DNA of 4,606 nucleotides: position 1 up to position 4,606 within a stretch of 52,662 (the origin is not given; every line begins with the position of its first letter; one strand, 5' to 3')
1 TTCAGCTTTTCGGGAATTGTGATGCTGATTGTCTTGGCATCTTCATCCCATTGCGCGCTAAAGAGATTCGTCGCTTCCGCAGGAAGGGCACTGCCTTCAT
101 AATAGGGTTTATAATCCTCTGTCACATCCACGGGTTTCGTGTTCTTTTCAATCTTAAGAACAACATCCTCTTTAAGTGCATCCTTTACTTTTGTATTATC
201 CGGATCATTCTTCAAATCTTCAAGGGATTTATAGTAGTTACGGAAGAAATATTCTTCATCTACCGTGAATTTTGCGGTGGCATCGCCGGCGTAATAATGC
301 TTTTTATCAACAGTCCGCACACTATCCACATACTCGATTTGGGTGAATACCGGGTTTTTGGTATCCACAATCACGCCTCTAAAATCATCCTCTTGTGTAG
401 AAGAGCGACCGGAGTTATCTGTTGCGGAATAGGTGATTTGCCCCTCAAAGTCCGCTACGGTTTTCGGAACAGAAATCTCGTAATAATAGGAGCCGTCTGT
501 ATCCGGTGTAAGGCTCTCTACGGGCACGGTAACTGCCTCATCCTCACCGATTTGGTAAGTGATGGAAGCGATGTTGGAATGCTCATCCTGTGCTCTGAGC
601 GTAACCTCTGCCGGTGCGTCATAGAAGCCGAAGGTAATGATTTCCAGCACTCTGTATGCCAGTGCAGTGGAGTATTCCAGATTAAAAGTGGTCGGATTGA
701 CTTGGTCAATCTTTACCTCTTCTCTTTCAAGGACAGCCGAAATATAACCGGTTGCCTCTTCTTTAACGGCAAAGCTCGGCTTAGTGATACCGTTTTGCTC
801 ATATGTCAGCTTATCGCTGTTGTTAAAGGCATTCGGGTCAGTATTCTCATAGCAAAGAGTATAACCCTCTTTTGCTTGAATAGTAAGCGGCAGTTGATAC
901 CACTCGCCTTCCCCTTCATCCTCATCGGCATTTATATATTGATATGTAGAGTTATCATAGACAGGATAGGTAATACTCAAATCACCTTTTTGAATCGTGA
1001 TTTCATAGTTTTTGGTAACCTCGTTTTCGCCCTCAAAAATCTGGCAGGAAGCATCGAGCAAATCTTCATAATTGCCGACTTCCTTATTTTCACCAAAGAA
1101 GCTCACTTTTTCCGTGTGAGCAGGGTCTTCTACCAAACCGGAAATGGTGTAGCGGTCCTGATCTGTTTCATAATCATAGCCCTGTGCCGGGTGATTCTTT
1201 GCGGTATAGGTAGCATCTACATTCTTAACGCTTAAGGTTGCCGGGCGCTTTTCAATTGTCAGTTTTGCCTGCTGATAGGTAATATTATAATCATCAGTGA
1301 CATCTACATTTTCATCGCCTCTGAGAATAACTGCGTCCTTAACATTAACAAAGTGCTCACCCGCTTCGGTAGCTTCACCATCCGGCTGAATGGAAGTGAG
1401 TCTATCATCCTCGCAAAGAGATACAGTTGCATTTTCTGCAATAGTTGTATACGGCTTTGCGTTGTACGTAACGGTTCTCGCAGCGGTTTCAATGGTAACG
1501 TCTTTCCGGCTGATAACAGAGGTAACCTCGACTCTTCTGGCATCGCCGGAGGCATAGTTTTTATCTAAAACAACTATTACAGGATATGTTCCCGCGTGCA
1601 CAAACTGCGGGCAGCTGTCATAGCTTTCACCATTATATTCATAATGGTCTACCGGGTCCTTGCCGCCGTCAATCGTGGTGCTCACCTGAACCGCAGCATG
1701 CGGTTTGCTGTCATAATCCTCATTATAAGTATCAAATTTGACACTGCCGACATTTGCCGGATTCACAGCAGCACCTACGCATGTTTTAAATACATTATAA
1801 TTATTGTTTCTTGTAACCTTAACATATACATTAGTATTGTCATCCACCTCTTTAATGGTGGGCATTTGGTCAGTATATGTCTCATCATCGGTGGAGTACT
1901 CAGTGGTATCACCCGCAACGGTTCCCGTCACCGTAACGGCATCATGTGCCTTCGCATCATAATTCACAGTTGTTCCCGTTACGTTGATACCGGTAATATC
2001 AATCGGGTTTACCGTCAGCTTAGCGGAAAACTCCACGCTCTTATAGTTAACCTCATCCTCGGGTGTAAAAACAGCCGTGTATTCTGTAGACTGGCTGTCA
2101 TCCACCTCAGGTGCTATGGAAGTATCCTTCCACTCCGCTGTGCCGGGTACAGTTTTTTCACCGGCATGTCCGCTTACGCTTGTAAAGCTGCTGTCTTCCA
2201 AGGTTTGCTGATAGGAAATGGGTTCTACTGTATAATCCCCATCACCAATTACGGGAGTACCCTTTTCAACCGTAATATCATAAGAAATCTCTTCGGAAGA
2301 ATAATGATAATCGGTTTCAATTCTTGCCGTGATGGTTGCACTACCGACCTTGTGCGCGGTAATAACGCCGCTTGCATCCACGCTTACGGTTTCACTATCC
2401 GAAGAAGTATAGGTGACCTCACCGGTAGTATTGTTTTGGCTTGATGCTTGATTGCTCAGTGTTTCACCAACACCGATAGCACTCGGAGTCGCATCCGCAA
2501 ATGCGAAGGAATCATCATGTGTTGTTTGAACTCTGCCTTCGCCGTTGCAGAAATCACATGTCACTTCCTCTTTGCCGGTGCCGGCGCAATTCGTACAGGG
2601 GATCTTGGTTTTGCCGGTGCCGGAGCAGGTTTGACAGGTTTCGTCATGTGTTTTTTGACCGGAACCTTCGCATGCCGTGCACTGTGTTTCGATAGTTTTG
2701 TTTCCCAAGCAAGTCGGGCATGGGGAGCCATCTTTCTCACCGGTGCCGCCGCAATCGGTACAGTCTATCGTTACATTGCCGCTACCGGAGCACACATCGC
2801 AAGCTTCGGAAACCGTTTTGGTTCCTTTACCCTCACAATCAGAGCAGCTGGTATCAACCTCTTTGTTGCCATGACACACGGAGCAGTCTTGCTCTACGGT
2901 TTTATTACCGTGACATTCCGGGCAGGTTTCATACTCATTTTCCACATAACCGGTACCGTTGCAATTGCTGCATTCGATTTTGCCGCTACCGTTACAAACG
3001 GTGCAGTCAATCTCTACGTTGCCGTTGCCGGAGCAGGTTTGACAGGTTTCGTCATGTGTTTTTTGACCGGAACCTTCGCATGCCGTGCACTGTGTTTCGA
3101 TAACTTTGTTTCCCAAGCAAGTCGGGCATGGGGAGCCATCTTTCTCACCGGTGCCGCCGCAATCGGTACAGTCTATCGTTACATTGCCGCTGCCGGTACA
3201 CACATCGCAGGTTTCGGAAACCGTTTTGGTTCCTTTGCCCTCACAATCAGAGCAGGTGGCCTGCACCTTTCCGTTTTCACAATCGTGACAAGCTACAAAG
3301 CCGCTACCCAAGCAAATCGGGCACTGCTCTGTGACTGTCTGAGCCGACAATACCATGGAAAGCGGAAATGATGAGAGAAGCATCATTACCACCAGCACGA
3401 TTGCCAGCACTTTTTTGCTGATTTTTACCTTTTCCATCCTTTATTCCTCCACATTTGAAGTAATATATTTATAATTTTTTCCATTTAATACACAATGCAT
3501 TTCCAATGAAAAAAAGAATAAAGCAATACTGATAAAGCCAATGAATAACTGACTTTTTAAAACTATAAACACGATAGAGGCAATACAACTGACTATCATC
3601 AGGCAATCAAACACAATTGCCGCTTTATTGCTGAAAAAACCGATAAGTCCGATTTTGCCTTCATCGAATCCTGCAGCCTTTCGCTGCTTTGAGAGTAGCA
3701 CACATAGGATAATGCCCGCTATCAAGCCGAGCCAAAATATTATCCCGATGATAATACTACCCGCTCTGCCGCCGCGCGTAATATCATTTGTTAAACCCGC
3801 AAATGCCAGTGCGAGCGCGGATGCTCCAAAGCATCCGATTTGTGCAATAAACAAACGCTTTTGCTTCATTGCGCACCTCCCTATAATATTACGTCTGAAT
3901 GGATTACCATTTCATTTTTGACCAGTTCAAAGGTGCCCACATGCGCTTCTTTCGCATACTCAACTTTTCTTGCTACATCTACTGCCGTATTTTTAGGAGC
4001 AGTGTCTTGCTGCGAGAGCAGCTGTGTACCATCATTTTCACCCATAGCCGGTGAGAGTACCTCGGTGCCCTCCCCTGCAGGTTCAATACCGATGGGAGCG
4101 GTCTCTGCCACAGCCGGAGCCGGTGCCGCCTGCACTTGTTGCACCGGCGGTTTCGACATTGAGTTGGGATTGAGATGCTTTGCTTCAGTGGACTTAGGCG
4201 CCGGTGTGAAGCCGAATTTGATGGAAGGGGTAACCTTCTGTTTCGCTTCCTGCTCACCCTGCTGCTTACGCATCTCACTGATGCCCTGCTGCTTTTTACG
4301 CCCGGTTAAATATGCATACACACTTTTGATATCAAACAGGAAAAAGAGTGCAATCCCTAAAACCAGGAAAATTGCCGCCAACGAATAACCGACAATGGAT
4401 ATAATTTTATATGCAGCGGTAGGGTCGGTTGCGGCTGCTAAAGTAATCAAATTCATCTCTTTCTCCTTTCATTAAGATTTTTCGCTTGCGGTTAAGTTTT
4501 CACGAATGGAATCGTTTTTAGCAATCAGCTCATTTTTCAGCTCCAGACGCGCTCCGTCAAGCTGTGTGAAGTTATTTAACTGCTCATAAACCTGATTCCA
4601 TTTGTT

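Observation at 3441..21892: T7SSb-type secretion locus coupled to a kinase / PP2C / multi-FHA module, with no EssA, EssB or EsaA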

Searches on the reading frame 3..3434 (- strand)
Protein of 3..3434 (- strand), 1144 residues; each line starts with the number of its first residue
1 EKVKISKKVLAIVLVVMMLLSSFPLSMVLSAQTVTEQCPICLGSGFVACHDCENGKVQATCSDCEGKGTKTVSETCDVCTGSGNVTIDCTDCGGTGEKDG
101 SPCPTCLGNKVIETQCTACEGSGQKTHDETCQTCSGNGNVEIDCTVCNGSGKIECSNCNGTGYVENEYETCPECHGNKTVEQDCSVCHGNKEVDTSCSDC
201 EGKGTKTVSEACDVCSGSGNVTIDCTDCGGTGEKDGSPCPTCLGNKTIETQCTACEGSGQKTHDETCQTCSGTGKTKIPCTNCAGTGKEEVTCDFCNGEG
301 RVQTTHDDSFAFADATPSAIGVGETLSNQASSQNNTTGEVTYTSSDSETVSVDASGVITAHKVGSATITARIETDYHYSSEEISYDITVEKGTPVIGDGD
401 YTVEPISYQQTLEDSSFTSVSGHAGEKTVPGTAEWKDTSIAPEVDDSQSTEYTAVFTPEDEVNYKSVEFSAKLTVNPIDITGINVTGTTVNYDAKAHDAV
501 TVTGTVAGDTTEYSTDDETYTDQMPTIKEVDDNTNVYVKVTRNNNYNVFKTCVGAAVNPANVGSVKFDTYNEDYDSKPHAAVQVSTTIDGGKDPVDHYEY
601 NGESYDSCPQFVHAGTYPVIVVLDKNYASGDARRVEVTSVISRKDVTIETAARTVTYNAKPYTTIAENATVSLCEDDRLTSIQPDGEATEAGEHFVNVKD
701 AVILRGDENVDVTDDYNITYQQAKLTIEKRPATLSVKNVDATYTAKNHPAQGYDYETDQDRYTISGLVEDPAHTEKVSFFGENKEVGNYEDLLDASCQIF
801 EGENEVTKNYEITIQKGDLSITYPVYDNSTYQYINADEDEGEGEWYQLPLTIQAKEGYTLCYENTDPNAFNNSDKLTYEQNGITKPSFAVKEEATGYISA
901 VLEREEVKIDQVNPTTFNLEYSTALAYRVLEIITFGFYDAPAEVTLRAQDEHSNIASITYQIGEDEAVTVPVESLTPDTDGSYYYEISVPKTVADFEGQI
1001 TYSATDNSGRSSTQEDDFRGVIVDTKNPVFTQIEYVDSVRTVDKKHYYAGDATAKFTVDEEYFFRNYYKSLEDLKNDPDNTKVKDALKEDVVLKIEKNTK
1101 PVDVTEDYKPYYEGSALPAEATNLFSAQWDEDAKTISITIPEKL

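Call 33: search_protein_families(library=pfam, proteins=[window:3-3434:-], max_evalue=5)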
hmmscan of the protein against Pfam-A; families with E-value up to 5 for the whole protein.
window:3-3434:- (1144 aa): 6 families
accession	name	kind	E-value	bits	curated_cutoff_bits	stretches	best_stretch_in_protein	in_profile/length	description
PF00684.25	DnaJ_CXXCXGXG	-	3.3e-20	72.5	32.7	7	155-219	1-65/65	DnaJ central domain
PF02368.24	Big_2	-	7e-07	29.5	22.8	1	322-370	18-66/79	Bacterial Ig-like domain (group 2)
PF15777.11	Anti-TRAP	-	0.00072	19.9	32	4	154-180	12-42/59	Tryptophan RNA-binding attenuator protein inhibitory protein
PF22359.2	Big-like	-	0.0062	17.2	27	1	339-372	2-35/48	Bacterial Ig-like domain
PF25354.1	Ig_NUP210_16th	-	0.13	12.2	27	1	320-376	10-67/72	NUP210-like, Ig-like domain 16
PF25077.1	DUF7800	-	0.57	10.8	27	1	939-986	25-70/89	Domain of unknown function (DUF7800)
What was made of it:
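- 1..3434 (-): TseI-like giant surface protein, N-terminal 1144 aa only: signal peptide, DnaJ-type CxxCxGxG repeats and an Ig-like (Big_2) domain. The gene runs off the window. Pfam DnaJ_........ in 7 stretches and Big_2 (call 33).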

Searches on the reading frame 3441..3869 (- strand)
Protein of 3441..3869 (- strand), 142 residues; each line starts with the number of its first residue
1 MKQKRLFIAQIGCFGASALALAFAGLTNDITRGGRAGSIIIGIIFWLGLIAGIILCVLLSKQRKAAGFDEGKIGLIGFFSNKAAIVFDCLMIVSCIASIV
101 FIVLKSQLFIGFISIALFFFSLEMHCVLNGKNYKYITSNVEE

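Call 5: search_protein_families(library=pfam, proteins=[window:3441-3869:-], max_evalue=0.01)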
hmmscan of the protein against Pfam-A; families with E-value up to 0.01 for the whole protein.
window:3441-3869:- (142 aa): 1 family
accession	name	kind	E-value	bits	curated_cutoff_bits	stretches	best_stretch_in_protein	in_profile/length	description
PF10873.13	CYYR1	-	0.0012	19.7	31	1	12-62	32-82/149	Cysteine and tyrosine-rich protein 1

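Call 33: search_protein_families(library=pfam, proteins=[window:3441-3869:-], max_evalue=5)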
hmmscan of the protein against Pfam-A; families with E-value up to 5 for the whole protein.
window:3441-3869:- (142 aa): 2 families
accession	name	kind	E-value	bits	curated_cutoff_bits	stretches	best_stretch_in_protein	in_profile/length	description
PF10873.13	CYYR1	-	0.0012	19.7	31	1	12-62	32-82/149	Cysteine and tyrosine-rich protein 1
PF13787.11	HXXEE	-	2.3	9.4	25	0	79-136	39-97/114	Protein of unknown function with HXXEE motif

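Call 63: search_protein_families(library=ncbifam, proteins=[window:3441-3869:-], max_evalue=0.01)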
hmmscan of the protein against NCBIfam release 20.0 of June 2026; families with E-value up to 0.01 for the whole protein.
window:3441-3869:- (142 aa): 0 families

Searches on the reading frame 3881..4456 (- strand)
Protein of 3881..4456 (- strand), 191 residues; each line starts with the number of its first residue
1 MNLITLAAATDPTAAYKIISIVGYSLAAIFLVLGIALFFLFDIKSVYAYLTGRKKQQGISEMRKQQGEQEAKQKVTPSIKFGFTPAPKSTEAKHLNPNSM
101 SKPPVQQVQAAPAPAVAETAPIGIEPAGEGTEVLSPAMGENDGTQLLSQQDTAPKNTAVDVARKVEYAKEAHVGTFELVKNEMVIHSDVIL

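Call 5: search_protein_families(library=pfam, proteins=[window:3881-4456:-], max_evalue=0.01)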
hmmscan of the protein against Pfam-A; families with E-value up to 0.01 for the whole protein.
window:3881-4456:- (191 aa): 0 families

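Call 33: search_protein_families(library=pfam, proteins=[window:3881-4456:-], max_evalue=5)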
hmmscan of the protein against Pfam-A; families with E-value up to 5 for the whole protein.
window:3881-4456:- (191 aa): 0 families
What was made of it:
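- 3881..4456 (-): TseH-like protein: N-terminal TM helix and a disordered cytoplasmic tail with the paired motifs GTEVL and GTQLL. No Pfam hit (calls 5, 33).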

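Call 63: search_protein_families(library=ncbifam, proteins=[window:3881-4456:-], max_evalue=0.01)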
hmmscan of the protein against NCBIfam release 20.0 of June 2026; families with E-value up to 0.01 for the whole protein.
window:3881-4456:- (191 aa): 0 families
